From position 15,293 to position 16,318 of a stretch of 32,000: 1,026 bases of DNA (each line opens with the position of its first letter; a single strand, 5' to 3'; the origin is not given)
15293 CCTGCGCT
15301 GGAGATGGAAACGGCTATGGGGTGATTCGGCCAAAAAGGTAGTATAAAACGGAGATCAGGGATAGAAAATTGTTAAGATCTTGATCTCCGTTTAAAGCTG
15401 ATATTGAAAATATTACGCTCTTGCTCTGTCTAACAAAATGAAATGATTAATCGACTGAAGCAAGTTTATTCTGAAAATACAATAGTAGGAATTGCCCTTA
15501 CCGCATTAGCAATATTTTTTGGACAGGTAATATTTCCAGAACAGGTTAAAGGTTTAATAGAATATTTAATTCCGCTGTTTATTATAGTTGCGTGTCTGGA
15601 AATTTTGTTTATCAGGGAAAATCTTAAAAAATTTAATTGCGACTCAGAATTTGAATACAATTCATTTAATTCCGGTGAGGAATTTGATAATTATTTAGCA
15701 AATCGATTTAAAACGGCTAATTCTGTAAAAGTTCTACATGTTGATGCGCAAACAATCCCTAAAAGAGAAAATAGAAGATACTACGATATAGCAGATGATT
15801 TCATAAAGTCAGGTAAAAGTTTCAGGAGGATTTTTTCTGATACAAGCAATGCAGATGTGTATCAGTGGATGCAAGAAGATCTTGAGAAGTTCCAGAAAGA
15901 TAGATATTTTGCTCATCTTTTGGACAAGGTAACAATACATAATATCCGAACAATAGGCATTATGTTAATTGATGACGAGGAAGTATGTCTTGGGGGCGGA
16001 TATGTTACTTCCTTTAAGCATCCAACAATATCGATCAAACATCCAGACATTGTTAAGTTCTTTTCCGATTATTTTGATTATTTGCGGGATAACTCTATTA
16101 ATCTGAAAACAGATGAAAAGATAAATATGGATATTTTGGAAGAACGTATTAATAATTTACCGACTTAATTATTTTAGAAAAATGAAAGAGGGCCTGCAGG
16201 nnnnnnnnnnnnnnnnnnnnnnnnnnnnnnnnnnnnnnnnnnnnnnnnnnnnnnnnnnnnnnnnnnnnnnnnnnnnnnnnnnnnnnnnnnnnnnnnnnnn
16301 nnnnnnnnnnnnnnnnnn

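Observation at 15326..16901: AT-rich two-gene cassette (membrane protein + PD-(D/E)xK nuclease) inserted between acsB and acsC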

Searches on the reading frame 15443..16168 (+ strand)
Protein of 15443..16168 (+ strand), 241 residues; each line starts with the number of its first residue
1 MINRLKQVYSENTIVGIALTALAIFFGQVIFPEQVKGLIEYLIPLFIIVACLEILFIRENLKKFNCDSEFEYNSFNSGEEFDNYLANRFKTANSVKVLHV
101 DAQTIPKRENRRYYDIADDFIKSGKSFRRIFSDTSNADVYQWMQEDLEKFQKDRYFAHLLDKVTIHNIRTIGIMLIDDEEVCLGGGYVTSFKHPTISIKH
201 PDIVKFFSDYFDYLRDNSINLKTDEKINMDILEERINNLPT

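Call 6: search_protein_families(library=pfam, proteins=[window:15443-16168:+], max_evalue=0.1)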
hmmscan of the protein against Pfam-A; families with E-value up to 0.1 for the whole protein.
window:15443-16168:+ (241 aa): 2 families
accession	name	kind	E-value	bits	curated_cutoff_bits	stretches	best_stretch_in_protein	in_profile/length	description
PF24390.1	PRTase-CE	-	0.005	17.2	27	1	50-141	47-127/253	PRTase-CE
PF15187.11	Augurin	-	0.068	13.8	27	0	117-193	28-105/114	Oesophageal cancer-related gene 4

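Call 7: search_protein_families(library=padloc, proteins=[window:15443-16168:+], max_evalue=1)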
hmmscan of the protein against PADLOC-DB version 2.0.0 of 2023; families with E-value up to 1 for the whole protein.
window:15443-16168:+ (241 aa): 0 families

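Call 8: search_protein_families(library=ncbifam, proteins=[window:15443-16168:+], max_evalue=1)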
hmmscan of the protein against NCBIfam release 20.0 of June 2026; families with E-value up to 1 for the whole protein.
window:15443-16168:+ (241 aa): 0 families

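Call 13: find_homologous_proteins(query=window:15443-16168:+, max_evalue=0.001)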
Query window:15443-16168:+ (241 aa): 18 proteins with E <= 0.001 among 282 candidates.
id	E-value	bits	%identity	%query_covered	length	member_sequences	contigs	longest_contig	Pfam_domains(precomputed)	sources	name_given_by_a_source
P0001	9.1e-157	537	100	100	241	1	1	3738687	-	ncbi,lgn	ncbi:MAG: hypothetical protein ACL93V_03645 [Candidatus Electrothrix sp. YB6]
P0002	2.9e-141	487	89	100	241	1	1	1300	-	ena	-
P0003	6.0e-130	450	86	99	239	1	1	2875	-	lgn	-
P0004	5.9e-126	437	79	100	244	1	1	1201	-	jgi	jgi:hypothetical protein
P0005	2.5e-107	376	68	100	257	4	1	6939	-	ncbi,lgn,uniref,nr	ncbi:hypothetical protein [Desulfobacter curvatus]|uniref:hypothetical protein n=1 Tax=Desulfobacter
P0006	1.6e-106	373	70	100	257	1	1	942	-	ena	-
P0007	2.1e-106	373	69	98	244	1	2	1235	-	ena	-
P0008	1.8e-93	330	62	100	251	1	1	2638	-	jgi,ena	-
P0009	2.4e-93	330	64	99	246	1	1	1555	-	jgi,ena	-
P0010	2.7e-89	317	59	100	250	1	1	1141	-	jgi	jgi:hypothetical protein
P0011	8.0e-81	289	73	72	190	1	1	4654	-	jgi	-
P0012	3.0e-74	267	50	97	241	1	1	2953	-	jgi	jgi:hypothetical protein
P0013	5.2e-73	263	54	92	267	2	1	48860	-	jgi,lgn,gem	-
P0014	4.7e-69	250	51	97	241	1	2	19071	-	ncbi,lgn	-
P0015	5.0e-65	237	54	85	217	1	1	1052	-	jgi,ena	jgi:hypothetical protein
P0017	1.6e-60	222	46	98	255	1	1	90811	-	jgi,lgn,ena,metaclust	metaclust:\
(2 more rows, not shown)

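Call 17: find_encoding_contigs(protein=P0003, flank=5000, max_places=4)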
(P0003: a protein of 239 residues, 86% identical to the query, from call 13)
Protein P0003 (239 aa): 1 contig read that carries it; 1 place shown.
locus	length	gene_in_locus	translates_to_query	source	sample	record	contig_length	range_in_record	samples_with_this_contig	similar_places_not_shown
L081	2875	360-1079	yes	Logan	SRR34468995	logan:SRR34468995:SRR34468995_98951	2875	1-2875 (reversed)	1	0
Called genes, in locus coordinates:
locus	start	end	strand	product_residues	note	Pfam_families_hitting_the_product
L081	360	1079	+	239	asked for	-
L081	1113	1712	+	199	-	-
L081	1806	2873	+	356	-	?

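Call 18: find_encoding_contigs(protein=P0005, flank=5000, max_places=4)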
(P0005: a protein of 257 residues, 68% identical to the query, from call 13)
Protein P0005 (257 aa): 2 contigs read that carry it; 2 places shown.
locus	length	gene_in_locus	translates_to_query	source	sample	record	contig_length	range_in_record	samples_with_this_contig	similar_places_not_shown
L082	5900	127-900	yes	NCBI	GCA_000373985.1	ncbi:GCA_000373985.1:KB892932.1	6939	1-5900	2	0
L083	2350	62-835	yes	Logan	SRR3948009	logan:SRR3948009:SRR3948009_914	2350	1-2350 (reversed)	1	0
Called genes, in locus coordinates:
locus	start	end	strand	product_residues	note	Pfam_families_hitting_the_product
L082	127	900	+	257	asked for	-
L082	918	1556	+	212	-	PF01909:NTP_transf_2 (weak), PF18765:Polbeta (weak)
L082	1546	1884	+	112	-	-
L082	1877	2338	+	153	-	-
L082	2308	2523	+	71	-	-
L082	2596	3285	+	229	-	PF18780:HNH_repeat, PF01844:HNH, PF14279:HNH_5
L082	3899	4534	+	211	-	PF13489:Methyltransf_23, PF01209:Ubie_methyltran, PF01728:FtsJ, PF13847:Methyltransf_31, PF02390:Methyltransf_4, PF08241:Methyltransf_11, PF08242:Methyltransf_12, PF13649:Methyltransf_25, +2 more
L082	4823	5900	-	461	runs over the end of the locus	PF00083:Sugar_tr, PF05977:MFS_3 (weak), PF07690:MFS_1, PF13347:MFS_2 (faint), PF07690:MFS_1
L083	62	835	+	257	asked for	-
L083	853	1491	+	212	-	PF01909:NTP_transf_2 (weak), PF18765:Polbeta (weak)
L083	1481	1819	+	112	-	-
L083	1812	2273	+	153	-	-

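Call 26: find_encoding_contigs(protein=P0013, flank=5000, max_places=2)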
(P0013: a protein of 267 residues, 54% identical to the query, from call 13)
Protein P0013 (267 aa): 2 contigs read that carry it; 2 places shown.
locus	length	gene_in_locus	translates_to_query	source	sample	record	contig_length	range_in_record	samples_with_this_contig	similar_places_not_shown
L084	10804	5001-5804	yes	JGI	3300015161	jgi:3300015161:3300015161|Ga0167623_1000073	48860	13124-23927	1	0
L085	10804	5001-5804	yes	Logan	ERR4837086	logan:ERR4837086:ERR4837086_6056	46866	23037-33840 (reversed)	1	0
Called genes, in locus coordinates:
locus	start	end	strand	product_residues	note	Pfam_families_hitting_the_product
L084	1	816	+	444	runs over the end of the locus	PF03301:Trp_dioxygenase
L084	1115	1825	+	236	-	-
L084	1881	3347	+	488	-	PF01546:Peptidase_M20, PF07687:M20_dimer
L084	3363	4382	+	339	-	PF18152:DAHP_snth_FXD, PF00793:DAHP_synth_1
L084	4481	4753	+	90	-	-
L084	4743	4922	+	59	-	-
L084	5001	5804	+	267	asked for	-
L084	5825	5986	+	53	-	-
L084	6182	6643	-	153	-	PF18735:HEPN_RiboL-PSP, PF18737:HEPN_MAE_28990 (weak)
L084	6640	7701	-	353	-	PF03235:GmrSD_N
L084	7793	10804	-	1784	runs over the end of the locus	PF01935:DUF87 (faint), PF01580:FtsK_SpoIIIE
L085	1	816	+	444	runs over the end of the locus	PF03301:Trp_dioxygenase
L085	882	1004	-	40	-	-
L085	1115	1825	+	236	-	-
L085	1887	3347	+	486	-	PF01546:Peptidase_M20, PF07687:M20_dimer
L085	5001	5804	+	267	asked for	-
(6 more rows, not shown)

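Call 27: find_encoding_contigs(protein=P0014, flank=5000, max_places=2)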
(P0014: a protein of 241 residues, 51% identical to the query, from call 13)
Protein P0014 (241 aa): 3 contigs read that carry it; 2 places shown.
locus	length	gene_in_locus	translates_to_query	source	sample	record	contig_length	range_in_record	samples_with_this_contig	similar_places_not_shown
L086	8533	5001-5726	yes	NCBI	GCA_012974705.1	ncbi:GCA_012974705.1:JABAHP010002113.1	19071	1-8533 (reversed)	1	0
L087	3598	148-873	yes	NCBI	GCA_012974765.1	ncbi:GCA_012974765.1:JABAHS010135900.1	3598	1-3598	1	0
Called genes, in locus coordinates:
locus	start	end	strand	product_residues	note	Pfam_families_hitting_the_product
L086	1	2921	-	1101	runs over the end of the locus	PF05359:DUF748, PF13116:YhdP (weak)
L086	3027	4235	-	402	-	-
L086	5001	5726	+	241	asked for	-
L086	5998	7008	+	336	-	-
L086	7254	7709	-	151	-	-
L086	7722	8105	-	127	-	-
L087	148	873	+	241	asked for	-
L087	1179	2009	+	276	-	-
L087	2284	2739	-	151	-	-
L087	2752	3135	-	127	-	-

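Call 28: find_encoding_contigs(protein=P0017, flank=5000, max_places=2)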
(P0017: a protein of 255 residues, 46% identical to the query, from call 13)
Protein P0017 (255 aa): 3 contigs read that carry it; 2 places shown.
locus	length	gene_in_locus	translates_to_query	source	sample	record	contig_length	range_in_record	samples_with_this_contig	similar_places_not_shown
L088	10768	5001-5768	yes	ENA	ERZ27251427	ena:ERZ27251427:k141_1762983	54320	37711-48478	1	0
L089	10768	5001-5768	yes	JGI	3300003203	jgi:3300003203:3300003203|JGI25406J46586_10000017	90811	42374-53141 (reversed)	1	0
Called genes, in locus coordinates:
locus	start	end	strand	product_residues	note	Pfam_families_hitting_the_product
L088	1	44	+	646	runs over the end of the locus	PF00271:Helicase_C (weak)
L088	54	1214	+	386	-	-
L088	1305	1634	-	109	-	-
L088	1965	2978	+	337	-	PF00579:tRNA-synt_1b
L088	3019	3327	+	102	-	-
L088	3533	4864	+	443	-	PF03301:Trp_dioxygenase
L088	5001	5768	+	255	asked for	-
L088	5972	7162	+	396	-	PF03301:Trp_dioxygenase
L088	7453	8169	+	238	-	-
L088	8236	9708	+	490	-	PF01546:Peptidase_M20, PF07687:M20_dimer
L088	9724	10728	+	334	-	PF18152:DAHP_snth_FXD, PF00793:DAHP_synth_1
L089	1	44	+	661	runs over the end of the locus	PF00271:Helicase_C (weak)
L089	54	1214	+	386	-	-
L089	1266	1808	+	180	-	PF03692:CxxCxxCC (weak)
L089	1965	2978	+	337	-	PF00579:tRNA-synt_1b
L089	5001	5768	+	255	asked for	-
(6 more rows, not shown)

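Call 32: search_solved_structures(query=A3, max_evalue=10)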
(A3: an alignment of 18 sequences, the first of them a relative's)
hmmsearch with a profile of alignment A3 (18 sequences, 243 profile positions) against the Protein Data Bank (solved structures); distinct sequences matched with E-value up to 10: 0.

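Call 39: predict_structure(alignment_id=A3)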
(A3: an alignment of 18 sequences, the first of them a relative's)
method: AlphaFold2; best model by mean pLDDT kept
length: 241 residues; sequences in the alignment: 18
mean_pLDDT: 82.9   pTM: 0.65
mean pLDDT of the five models: 82.9, 81.5, 80.9, 80.7, 80.2
residues with pLDDT >= 90: 100; 70-90: 96; 50-70: 43; < 50: 2
segments of 3 or more residues with pLDDT < 50: none
pLDDT, mean of each block of 10 residues (from residue 1): 62 79 85 85 82 75 56 81 91 94 61 88 96 89 92 94 80 92 69 76 95 96 88 88 51
secondary structure, 60 per line:
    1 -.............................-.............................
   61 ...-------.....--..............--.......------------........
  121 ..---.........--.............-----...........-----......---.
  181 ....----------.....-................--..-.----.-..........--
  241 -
elements in order: H2-30 H32-63 E71-75 H78-91 E94-100 H113-122 E126-134 H137-149 E155-165 E171-176 E180-184 E195-199 H201-216 H229-238

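Call 40: search_protein_representatives(alignment_id=A3)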
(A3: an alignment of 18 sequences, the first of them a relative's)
Query: 18 sequences, 243 profile positions. Proteins with E-value up to 0.001 (for the whole library): 127; up to 1e-10: 48; up to 1e-30: 26. The best 127 are listed.
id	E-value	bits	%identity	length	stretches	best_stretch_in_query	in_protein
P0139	7.0e-84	297.4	-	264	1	5-240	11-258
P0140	1.1e-83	296.7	-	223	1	23-241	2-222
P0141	2.6e-76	272.6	-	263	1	5-239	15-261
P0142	1.0e-69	251.1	-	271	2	57-236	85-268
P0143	4.7e-69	248.9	-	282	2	59-226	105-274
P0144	1.6e-67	243.9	-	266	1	4-238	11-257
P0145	2.3e-66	240.1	-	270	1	5-239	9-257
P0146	2.8e-66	239.8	-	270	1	4-242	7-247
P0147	4.6e-64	232.5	-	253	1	3-242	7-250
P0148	3.8e-59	216.4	-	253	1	3-225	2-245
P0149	2.9e-58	213.5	-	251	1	16-236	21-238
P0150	7.4e-58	212.2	-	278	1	4-234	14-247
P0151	8.1e-58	212.1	-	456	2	14-227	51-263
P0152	9.5e-58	211.8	-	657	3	60-233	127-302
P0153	4.7e-52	193.2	-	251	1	4-240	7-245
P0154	6.7e-50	186.1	-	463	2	6-226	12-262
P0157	9.0e-46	172.6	-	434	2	4-225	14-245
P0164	5.8e-31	124.1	-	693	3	5-228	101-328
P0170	1.7e-21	93.1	-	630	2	91-235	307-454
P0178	1.9e-11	60.2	-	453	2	83-234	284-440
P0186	8.6e-11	58.1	-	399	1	72-226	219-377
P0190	9.9e-10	54.6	-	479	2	94-237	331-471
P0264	9.3e-04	35.1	-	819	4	113-163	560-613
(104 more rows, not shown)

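Call 44: fold_search(model_id=the predicted structure, library=pdb)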
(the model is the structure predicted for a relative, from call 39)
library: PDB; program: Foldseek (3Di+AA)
matches with E <= 10: 523; with E <= 0.001: 43
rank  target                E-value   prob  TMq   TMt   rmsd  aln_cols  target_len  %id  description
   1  9fhk_A                2.2e-07  1.00  0.42  0.31   5.1       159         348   16  Structure of the F13 protein of Vaccinia virus (P21 crystal form) (released 2025-03-12)
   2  9fiz                  5.1e-07  1.00  0.42  0.29   4.8       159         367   16  Structure of the F13 protein (mutant A295E) of Vaccinia virus (released 2025-03-12)
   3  9fhk_B                5.8e-07  1.00  0.42  0.31   5.2       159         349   18  Structure of the F13 protein of Vaccinia virus (P21 crystal form) (released 2025-03-12)
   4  5bpi_D                9.6e-07  1.00  0.41  0.39  18.5       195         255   13  Structure of TrmBL2, an archaeal chromatin protein, shows a novel mode of DNA binding. (released 2015-09-02)
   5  5bpd_C                1.3e-06  1.00  0.42  0.40  19.2       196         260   15  Structure of TrmBL2, an archaeal chromatin protein, shows a novel mode of DNA binding. (released 2015-09-02)
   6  9fhs                  1.4e-06  1.00  0.42  0.30   4.9       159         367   16  Structure of the F13 protein of Vaccinia virus (F432 crystal form) (released 2025-03-12)
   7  5bpd_D                1.6e-06  1.00  0.41  0.39  19.2       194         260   15  Structure of TrmBL2, an archaeal chromatin protein, shows a novel mode of DNA binding. (released 2015-09-02)
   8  3qph_A                1.7e-06  1.00  0.45  0.34  15.1       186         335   16  The three-dimensional structure of TrmB, a global transcriptional regulator of the hyperthermophilic archaeon Pyrococc (released 2012-05-30)
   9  7e0m_A                1.7e-06  1.00  0.41  0.27   6.5       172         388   14  Crystal structure of phospholipase D (released 2021-12-22)
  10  5bpi_C                1.9e-06  1.00  0.42  0.39  18.6       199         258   13  Structure of TrmBL2, an archaeal chromatin protein, shows a novel mode of DNA binding. (released 2015-09-02)
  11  5bqt_A                1.9e-06  1.00  0.41  0.39  11.8       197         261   15  Structure of TrmBL2, an archaeal chromatin protein, shows a novel mode of DNA binding. (released 2015-09-02)
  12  6ehi_D                2.3e-06  1.00  0.45  0.66   4.8       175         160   16  NucT from Helicobacter pylori (released 2018-01-17)
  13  6ehi_A                2.5e-06  1.00  0.45  0.65   5.0       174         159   16  NucT from Helicobacter pylori (released 2018-01-17)
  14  9fj0                  2.8e-06  1.00  0.42  0.29   5.1       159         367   17  Structure of the F13 protein (mutant G277C) of Vaccinia virus (released 2025-03-12)
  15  9qqv                  5.3e-06  1.00  0.43  0.30   5.2       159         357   16  Structure of the F13 protein of Vaccinia virus in complex with G243-1720 (released 2025-12-24)
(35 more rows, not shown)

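Call 54: search_protein_families(library=phrogs, proteins=[window:15443-16168:+], max_evalue=0.01)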
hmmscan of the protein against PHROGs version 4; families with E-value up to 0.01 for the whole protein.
window:15443-16168:+ (241 aa): 0 families

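Call 80: search_dna_similar(query=window:15443-16168:+, collection=plasmids, mode=protein, max_evalue=0.001, max_rows=10)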
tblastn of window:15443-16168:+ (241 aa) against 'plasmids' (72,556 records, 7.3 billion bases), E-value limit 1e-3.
No match.

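Call 81: search_dna_similar(query=window:15443-16168:+, collection=phages, mode=protein, max_evalue=0.001, max_rows=10)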
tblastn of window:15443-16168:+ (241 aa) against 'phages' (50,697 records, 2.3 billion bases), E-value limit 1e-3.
No match.
